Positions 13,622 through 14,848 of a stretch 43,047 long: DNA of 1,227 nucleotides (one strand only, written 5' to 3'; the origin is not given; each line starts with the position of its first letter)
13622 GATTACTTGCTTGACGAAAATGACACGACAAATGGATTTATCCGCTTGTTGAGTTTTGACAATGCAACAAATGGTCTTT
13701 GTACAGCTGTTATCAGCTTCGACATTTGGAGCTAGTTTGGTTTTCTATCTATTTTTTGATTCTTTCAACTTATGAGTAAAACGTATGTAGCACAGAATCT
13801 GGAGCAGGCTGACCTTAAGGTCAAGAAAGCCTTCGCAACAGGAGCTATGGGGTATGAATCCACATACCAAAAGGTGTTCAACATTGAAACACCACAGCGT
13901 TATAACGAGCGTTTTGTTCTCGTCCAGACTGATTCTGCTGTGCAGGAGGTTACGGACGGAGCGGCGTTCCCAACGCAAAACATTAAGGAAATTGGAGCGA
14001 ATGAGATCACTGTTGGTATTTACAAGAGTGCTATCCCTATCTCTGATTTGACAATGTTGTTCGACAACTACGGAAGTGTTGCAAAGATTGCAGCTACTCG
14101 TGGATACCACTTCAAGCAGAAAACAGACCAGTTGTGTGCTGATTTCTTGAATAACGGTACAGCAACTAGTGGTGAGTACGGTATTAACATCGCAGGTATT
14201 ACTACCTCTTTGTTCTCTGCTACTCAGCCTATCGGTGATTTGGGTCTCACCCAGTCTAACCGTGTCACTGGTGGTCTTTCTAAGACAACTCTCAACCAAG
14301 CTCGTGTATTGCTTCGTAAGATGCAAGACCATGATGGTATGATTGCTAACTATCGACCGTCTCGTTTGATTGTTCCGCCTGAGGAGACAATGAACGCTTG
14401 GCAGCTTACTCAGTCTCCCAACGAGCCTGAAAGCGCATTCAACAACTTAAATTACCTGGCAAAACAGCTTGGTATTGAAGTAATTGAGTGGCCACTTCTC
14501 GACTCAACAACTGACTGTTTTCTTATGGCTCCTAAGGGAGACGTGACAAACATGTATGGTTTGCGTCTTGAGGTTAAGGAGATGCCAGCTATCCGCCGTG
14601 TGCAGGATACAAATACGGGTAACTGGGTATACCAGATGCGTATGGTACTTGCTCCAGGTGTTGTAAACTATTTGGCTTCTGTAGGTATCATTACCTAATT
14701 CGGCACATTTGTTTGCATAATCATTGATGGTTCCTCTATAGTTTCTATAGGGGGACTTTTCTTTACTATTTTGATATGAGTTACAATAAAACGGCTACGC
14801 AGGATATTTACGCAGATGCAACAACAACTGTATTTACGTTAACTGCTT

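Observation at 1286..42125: Oriented TA-rich + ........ (G-free, C/A-rich) element abutting the start codons of the leftward genes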

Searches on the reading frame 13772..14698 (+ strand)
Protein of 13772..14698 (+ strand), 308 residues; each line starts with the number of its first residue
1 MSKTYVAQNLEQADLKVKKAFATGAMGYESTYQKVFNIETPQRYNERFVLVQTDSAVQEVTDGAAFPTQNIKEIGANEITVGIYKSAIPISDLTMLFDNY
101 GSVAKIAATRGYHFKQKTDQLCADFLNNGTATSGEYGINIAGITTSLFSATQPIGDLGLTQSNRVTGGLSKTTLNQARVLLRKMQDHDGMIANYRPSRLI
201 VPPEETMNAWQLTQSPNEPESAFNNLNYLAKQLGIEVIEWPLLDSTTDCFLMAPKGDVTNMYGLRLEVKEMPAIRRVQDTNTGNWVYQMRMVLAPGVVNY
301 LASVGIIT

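Call 23: search_protein_families(library=phrogs, proteins=[window:13772-14698:+], max_evalue=0.001)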
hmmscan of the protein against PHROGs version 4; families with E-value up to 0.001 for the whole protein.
window:13772-14698:+ (308 aa): 3 families
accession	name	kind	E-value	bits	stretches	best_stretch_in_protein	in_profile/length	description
phrog_4523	-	head and packaging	6.1e-12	46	1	56-300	409-635/644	major head and protease protein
phrog_133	-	head and packaging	8.9e-12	45.4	1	17-300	391-659/668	head maturation protease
phrog_371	-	head and packaging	2.4e-10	41.2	1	7-133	6-129/303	major head protein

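Call 39: search_dna_similar(query=window:13772-14698:+, collection=phages, mode=protein, max_rows=15, max_evalue=0.001)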
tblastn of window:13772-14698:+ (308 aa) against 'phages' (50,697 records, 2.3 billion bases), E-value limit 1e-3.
Records with a match: 1; places in all: 1; records where one place covers at least 80% of the query: 1.
Best place of each record, by identity: <60% 1.
By first word of the organism name: Bacillus 1.
By host as written in the record: Bacillus sp. (in: Bacteria) 1.
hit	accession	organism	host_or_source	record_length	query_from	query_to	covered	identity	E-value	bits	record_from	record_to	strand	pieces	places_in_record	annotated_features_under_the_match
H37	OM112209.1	Bacillus phage PK1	Bacillus sp. (in: Bacteria)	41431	32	305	89%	24.1%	3e-9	64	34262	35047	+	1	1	major head subunit family protein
